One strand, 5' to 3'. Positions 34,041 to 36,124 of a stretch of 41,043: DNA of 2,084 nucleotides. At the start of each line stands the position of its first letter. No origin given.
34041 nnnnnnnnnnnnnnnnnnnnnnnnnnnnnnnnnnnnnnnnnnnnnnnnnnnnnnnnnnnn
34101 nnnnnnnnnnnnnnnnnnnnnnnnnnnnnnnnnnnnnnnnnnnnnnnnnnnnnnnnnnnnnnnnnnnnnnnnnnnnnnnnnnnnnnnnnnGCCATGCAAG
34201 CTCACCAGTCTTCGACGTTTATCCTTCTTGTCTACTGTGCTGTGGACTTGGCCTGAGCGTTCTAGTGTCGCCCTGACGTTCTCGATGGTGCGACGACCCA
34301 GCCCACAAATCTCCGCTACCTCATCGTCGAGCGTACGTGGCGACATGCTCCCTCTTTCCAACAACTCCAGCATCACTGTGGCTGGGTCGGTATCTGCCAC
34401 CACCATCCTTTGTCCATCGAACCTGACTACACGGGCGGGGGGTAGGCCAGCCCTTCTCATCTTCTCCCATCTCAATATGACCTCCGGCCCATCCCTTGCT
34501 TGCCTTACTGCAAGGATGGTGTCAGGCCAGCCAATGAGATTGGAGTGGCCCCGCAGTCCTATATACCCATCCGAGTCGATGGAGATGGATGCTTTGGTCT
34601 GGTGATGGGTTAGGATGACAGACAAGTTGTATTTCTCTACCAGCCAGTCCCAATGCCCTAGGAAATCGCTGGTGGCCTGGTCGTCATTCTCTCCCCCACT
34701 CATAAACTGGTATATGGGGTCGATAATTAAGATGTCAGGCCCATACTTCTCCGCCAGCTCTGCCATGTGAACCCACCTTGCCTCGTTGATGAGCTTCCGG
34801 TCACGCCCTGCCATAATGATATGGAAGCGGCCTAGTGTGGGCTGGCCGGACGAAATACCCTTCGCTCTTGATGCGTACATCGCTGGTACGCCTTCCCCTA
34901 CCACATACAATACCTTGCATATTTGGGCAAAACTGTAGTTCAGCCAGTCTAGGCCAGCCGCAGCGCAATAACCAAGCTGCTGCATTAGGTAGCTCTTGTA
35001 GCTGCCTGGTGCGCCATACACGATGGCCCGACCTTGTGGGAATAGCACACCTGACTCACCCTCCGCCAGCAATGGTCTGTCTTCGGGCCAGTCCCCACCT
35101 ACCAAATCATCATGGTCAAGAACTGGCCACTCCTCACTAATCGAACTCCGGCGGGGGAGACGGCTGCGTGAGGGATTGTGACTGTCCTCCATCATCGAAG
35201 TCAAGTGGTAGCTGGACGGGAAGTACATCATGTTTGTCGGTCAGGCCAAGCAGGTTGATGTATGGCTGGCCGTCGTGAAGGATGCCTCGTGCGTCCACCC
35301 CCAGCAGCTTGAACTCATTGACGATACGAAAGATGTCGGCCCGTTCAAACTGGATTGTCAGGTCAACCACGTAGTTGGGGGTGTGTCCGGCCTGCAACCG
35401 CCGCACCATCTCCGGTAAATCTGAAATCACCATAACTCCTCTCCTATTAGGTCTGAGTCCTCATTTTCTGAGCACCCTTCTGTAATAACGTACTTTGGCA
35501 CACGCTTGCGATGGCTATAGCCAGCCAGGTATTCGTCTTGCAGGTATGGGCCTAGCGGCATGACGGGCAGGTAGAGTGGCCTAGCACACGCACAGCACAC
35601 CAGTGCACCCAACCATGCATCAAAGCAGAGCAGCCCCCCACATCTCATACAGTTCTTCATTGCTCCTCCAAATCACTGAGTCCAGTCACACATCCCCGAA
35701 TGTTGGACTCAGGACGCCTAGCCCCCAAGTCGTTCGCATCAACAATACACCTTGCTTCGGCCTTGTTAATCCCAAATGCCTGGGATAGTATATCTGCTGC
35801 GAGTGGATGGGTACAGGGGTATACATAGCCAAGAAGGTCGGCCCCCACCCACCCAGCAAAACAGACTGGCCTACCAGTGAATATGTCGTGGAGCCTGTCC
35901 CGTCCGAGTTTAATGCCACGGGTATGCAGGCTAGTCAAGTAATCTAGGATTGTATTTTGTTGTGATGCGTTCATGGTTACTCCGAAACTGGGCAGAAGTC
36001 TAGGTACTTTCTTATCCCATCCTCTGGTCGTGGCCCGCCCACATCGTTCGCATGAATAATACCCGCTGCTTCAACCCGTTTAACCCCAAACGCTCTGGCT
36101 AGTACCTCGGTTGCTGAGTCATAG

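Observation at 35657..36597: Five-member paralog family of about 100-aa early proteins (three in tandem here, plus 37308-37625 and 39576-40010)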

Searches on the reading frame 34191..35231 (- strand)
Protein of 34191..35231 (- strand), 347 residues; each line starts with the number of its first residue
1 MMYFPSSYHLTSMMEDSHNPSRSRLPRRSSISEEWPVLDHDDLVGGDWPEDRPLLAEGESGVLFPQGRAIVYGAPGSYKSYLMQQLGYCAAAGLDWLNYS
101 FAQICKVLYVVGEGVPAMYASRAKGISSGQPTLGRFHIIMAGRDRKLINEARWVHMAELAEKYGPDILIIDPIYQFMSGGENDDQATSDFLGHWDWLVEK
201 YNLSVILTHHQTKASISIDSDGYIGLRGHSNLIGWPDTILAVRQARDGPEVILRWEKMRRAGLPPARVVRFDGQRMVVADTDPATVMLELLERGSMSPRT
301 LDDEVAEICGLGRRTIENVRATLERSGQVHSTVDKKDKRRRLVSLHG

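Call 13: search_protein_families(library=pfam, proteins=[window:34191-35231:-], max_evalue=0.01)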
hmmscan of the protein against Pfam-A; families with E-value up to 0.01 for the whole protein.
window:34191-35231:- (347 aa): 1 family
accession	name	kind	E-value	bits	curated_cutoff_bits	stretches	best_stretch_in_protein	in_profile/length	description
PF13481.12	AAA_25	-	4.1e-26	92.3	27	1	61-214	28-193/195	AAA domain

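Call 30: find_related_loci(query=window:34191-35231:-, collection=viral_contigs, flank=10000)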
Query window:34191-35231:- (347 aa) in viral_contigs; peptide patterns used: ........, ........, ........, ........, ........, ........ (x = any residue, [..] = any of these).
6 stretches matched a pattern, but none encodes a relative of the query by tblastn (E <= 1e-3).

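Call 31: find_related_loci(query=window:34191-35231:-, collection=metagenome_contigs, flank=10000)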
Query window:34191-35231:- (347 aa) in metagenome_contigs; peptide patterns used: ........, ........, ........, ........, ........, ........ (x = any residue, [..] = any of these).
49 stretches matched a pattern, but none encodes a relative of the query by tblastn (E <= 1e-3).
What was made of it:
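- Tried and rejected: The helicase used as an anchor found nothing in IMG/VR or JGI metagenomes (calls 30, 31).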

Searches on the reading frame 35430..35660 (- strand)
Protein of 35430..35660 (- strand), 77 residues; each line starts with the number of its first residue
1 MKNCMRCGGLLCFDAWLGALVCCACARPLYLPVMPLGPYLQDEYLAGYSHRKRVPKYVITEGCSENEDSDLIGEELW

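Call 13: search_protein_families(library=pfam, proteins=[window:35430-35660:-], max_evalue=0.01)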
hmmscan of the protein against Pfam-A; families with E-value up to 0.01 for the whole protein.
window:35430-35660:- (77 aa): 0 families

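Call 56: search_protein_families(library=phrogs, proteins=[window:35430-35660:-], max_evalue=0.01)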
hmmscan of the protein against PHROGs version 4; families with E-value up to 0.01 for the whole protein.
window:35430-35660:- (77 aa): 0 families

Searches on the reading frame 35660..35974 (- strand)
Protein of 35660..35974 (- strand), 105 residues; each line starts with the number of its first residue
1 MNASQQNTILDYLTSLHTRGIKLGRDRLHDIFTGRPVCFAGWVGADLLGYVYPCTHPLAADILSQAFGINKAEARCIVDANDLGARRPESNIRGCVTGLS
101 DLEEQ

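Call 4: search_protein_families(library=pfam, proteins=[window:35660-35974:-], max_evalue=1)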
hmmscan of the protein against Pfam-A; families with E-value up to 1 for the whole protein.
window:35660-35974:- (105 aa): 0 families

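Call 5: search_protein_families(library=phrogs, proteins=[window:35660-35974:-], max_evalue=1)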
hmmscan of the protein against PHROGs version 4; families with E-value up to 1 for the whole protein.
window:35660-35974:- (105 aa): 0 families

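Call 8: find_homologous_proteins(query=A1, max_evalue=0.001)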
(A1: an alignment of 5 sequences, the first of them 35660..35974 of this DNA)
Query A1 (5 sequences) (105 aa, profile of the alignment): 9 proteins with E <= 0.001 among 803 candidates.
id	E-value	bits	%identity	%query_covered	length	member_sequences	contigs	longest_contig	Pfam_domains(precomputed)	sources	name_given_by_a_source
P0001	7.8e-40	153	47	89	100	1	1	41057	-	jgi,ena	-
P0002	5.7e-39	150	100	100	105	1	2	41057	-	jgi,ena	jgi:hypothetical protein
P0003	6.8e-36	140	85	100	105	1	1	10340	-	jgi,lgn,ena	-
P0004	3.4e-35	138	37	95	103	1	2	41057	-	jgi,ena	jgi:hypothetical protein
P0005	2.0e-33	132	43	89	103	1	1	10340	-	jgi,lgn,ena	-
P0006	1.7e-31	126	41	70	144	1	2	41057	-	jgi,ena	jgi:hypothetical protein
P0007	3.2e-27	112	39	70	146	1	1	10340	-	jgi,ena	-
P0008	1.7e-22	97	31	95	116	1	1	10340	-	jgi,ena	-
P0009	2.4e-15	74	49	33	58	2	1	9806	-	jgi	jgi:hypothetical protein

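Call 17: find_encoding_contigs(protein=P0005, flank=10000, max_places=4)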
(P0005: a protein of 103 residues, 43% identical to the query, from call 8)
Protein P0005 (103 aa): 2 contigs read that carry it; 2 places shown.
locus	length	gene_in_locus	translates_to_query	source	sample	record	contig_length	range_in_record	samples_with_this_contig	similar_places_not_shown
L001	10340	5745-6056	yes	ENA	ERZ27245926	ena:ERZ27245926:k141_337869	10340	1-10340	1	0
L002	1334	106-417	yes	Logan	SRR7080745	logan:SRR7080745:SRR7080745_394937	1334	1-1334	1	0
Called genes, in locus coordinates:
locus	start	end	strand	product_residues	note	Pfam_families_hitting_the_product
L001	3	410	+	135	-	?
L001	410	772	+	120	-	-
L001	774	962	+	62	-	-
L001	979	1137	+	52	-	-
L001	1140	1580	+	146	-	-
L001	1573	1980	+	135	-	-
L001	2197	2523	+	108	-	PF11171:DUF2958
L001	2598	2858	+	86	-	-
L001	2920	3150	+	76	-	-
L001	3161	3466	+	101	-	-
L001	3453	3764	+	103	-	-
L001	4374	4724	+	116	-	-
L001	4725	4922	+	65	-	-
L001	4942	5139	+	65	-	-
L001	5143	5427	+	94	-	-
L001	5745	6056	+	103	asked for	-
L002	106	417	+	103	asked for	-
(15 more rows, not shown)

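Call 18: find_encoding_contigs(protein=P0009, flank=10000, max_places=4)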
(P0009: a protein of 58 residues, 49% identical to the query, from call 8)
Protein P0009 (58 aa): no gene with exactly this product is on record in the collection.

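Call 32: find_encoding_contigs(protein=P0002, flank=10000, max_places=6)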
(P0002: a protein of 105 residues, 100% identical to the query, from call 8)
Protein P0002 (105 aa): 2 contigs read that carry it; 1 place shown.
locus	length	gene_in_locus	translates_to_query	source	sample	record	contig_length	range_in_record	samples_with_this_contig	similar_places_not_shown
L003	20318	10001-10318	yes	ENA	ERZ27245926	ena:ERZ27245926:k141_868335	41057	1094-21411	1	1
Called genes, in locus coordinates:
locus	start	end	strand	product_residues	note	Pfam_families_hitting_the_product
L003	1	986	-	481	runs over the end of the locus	-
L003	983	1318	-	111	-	-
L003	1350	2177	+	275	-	PF02511:Thy1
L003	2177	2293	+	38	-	-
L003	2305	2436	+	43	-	-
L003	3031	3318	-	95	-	-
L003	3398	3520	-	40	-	-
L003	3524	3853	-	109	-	-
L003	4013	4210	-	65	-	-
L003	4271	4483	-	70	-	-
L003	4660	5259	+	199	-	PF23802:DUF7178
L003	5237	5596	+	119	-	-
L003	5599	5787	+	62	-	-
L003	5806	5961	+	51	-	-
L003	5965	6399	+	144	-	-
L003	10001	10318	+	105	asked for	-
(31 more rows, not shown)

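Call 50: search_protein_families(library=ncbifam, proteins=[window:35660-35974:-], max_evalue=1)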
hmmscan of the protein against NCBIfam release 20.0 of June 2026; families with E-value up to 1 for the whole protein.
window:35660-35974:- (105 aa): 0 families

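Call 51: search_protein_families(library=padloc, proteins=[window:35660-35974:-], max_evalue=1)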
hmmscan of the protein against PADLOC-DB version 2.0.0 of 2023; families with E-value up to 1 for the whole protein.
window:35660-35974:- (105 aa): 0 families

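Call 77: search_dna_similar(query=window:35660-35974:-, collection=phages, mode=protein, max_evalue=10, max_rows=25)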
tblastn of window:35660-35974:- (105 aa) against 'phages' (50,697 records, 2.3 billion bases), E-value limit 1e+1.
Records with a match: 2; places in all: 2; records where one place covers at least 80% of the query: 0.
Best place of each record, by identity: <60% 2.
By first word of the organism name: Mycobacterium 1; Variovorax 1.
By host as written in the record: Mycobacterium abscessus CCUG48898T 1; Variovorax sp. SCN45 1.
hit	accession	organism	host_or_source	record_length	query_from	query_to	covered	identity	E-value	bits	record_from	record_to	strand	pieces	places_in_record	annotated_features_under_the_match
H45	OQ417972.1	Mycobacterium phage CCUG48898T-2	Mycobacterium abscessus CCUG48898T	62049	36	84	47%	37.3%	1e+1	31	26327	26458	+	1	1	71: glycosyltransferase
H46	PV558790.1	Variovorax phage V45v66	Variovorax sp. SCN45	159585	2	53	50%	34.6%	4e+0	32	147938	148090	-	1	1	record has no annotation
